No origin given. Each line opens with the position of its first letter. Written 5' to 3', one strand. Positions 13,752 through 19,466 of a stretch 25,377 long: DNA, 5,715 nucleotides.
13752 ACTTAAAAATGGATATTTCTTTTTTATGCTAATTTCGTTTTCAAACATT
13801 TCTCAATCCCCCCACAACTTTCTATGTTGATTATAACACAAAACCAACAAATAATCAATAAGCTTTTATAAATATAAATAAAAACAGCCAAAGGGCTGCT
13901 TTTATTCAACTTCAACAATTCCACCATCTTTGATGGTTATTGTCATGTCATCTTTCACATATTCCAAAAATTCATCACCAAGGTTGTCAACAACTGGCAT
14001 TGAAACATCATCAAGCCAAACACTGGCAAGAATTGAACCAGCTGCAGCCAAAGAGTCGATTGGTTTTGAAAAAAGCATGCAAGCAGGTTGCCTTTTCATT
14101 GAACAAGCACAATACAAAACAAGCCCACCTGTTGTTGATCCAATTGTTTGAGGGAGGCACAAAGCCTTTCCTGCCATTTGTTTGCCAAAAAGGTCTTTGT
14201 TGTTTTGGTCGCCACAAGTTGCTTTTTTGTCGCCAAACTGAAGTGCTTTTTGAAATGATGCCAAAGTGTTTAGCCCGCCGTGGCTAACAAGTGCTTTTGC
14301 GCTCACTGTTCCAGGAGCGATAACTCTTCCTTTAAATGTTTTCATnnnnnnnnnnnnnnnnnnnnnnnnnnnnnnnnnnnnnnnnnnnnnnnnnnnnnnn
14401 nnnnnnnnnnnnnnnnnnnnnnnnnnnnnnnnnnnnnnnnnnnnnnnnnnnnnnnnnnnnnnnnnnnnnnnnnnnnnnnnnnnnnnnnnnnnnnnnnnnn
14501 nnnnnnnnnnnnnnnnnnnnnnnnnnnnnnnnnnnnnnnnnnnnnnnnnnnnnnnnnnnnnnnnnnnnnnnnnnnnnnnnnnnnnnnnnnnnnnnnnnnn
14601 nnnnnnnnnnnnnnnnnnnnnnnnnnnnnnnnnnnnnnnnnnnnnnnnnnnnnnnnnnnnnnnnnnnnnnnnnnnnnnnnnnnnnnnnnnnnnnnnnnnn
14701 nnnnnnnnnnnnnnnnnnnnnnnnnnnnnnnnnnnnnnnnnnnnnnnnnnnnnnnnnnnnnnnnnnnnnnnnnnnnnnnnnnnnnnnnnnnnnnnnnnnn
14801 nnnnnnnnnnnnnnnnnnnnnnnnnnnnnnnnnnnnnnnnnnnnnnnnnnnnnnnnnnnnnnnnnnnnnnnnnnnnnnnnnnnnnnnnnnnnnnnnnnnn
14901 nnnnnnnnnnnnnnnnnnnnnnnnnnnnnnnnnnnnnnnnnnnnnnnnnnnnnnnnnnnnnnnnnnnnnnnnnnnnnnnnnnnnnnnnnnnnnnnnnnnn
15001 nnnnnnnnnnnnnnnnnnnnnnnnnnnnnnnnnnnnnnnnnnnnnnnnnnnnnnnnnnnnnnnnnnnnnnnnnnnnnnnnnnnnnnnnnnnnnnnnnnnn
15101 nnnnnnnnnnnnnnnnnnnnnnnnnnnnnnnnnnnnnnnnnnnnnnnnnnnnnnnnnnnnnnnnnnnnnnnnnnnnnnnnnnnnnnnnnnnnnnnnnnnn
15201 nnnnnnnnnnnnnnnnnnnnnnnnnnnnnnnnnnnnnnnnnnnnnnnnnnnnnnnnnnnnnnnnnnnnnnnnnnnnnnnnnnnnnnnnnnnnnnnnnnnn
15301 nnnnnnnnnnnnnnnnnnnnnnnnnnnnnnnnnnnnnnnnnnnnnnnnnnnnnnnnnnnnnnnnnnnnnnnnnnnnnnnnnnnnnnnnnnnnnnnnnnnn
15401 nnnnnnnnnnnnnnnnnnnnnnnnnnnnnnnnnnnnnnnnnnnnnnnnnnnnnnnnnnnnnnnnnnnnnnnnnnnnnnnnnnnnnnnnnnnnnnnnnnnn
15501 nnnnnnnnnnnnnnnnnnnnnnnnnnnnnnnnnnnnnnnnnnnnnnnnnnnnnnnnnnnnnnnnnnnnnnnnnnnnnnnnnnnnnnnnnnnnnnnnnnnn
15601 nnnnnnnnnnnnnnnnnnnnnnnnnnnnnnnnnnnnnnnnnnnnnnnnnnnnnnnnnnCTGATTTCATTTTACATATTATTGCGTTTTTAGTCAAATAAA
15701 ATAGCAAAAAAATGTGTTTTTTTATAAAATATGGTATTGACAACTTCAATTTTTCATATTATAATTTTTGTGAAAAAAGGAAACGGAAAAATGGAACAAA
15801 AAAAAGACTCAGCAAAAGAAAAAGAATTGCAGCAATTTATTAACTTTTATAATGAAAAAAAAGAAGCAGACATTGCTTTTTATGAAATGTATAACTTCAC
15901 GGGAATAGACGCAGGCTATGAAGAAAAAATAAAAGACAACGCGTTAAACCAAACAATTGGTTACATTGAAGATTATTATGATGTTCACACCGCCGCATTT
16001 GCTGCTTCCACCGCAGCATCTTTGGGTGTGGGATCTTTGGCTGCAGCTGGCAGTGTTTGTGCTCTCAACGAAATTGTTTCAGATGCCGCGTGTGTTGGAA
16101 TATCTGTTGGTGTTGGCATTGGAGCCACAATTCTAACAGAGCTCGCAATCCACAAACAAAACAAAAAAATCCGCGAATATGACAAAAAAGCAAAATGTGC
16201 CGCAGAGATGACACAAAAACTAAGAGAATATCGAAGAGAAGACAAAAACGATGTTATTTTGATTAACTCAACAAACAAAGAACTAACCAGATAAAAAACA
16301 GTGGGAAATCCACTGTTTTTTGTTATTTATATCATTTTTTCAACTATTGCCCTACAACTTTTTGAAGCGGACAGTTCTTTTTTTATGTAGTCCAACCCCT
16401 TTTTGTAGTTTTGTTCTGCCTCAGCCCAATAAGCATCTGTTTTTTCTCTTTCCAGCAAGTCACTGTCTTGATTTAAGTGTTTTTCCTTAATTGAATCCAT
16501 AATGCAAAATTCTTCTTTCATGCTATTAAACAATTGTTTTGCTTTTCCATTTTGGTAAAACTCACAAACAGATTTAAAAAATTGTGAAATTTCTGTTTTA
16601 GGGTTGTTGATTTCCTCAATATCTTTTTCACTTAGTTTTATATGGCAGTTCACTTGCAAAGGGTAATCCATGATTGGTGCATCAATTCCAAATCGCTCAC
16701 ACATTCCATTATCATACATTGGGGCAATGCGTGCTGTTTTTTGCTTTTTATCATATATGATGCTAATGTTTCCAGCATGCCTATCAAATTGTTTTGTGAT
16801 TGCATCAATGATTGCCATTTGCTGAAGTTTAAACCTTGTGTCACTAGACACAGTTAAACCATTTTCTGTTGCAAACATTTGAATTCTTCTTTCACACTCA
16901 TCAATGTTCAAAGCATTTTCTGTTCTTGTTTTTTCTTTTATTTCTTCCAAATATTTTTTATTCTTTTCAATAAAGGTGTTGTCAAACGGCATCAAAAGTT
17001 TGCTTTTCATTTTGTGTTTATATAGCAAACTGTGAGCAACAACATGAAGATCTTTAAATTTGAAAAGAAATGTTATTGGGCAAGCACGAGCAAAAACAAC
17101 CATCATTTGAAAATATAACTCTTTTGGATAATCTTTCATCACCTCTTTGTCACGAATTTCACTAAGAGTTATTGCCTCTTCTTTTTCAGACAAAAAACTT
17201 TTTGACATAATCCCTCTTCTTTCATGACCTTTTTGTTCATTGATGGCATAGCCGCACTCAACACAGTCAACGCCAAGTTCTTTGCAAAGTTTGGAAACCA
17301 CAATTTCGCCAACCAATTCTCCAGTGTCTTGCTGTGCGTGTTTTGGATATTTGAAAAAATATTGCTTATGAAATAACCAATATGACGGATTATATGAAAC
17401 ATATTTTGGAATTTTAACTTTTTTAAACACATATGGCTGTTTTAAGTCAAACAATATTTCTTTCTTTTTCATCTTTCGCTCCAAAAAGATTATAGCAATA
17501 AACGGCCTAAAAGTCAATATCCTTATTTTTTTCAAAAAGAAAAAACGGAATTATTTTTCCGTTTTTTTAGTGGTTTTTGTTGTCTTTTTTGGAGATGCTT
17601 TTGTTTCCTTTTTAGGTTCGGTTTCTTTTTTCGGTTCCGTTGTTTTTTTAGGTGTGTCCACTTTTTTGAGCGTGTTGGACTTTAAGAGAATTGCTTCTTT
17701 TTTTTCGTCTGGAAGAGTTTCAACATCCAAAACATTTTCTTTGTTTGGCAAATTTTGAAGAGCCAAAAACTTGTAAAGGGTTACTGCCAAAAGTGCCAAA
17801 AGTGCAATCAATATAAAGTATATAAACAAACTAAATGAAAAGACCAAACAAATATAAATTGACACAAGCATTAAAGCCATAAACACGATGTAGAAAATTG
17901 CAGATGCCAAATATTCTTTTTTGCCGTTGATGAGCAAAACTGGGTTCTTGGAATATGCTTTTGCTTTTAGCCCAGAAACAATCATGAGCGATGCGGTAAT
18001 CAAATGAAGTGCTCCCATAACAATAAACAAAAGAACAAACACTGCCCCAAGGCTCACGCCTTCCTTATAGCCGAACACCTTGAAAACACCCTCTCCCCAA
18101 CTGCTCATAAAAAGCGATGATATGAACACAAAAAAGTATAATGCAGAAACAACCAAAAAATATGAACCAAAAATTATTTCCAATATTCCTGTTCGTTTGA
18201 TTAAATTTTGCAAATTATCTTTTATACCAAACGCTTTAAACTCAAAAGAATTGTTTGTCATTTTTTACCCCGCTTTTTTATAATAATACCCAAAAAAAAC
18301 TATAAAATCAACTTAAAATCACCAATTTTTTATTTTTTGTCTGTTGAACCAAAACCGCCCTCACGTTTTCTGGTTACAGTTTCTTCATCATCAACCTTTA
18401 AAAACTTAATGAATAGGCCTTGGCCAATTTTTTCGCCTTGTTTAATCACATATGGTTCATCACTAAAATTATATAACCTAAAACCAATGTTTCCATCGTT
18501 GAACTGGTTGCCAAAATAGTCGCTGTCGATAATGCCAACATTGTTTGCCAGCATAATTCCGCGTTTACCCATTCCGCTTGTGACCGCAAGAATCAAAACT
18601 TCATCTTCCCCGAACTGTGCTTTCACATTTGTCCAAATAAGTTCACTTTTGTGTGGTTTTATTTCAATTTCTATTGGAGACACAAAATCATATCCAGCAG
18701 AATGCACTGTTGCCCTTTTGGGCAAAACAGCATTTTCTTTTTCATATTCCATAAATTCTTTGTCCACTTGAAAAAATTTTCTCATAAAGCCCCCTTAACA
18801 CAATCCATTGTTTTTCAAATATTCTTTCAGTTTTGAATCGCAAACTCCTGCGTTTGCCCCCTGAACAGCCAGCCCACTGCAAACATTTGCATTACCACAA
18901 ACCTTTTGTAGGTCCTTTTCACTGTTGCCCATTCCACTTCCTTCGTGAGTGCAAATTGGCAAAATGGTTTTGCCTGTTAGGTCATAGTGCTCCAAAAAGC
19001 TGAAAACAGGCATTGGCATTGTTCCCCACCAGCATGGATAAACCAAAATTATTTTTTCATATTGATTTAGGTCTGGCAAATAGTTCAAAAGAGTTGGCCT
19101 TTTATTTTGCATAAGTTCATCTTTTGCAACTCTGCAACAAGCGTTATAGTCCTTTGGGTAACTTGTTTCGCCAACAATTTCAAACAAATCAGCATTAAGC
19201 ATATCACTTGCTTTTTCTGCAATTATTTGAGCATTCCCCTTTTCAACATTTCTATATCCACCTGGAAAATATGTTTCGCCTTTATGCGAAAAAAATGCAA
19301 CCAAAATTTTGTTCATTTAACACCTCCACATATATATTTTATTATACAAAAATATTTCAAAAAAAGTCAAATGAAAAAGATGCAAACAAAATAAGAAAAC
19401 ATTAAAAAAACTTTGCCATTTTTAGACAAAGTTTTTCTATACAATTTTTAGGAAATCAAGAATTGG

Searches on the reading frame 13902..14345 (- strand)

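Call 15: search_protein_families(library=pfam, proteins=[window:13902-14345:-], max_evalue=0.001)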
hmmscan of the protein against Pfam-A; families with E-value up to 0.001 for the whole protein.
window:13902-14345:- (147 aa): 1 family
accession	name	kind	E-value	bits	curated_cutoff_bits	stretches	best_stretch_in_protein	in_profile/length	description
PF01989.23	AcnX_swivel_put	-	4.6e-12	46.1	27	1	42-109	11-77/80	Aconitase X swivel domain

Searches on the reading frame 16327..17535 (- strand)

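Call 15: search_protein_families(library=pfam, proteins=[window:16327-17535:-], max_evalue=0.001)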
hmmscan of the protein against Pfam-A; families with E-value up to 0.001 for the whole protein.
window:16327-17535:- (402 aa): 1 family
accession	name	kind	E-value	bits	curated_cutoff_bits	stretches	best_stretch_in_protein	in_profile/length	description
PF07804.18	HipA_C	-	5.6e-05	23.3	30.5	0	231-277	116-160/213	HipA-like C-terminal domain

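Call 109: search_protein_families(library=padloc, proteins=[window:16327-17535:-], max_evalue=0.01)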
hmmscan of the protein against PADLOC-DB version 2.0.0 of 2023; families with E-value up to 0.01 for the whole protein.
window:16327-17535:- (402 aa): 4 families
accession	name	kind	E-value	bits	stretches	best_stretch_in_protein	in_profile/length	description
PDLC04340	PDC-M03A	-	1.3e-16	58.9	2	53-133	25-102/280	-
PDLC04342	PDC-M03A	-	3.8e-13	47.6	2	56-122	34-98/299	-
PDLC04344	PDC-M03A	-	7.1e-12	43.4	1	52-138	27-108/305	-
PDLC04345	PDC-M03A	-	2.4e-07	28.3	1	57-123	33-95/302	-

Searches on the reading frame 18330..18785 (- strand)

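Call 110: search_protein_families(library=pfam, proteins=[window:18330-18785:-], max_evalue=0.001)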
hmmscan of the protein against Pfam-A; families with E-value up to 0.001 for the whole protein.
window:18330-18785:- (151 aa): 1 family
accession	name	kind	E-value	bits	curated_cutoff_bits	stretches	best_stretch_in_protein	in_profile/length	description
PF00692.24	dUTPase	-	4.4e-15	56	22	1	18-148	2-128/129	dUTPase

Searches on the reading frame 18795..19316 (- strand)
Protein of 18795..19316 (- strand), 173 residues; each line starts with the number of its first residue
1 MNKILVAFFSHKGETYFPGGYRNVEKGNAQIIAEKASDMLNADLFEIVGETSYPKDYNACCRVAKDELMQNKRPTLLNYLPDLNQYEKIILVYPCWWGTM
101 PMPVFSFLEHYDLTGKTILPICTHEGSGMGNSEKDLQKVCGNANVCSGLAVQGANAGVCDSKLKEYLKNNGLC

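Call 110: search_protein_families(library=pfam, proteins=[window:18795-19316:-], max_evalue=0.001)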
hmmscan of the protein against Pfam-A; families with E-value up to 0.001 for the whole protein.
window:18795-19316:- (173 aa): 2 families
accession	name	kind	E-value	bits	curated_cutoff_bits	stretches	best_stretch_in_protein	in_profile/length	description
PF12682.12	Flavodoxin_4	-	2.6e-22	79.4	24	1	27-169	11-154/155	Flavodoxin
PF03358.20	FMN_red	-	0.00026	21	24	1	27-144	14-136/152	NADPH-dependent FMN reductase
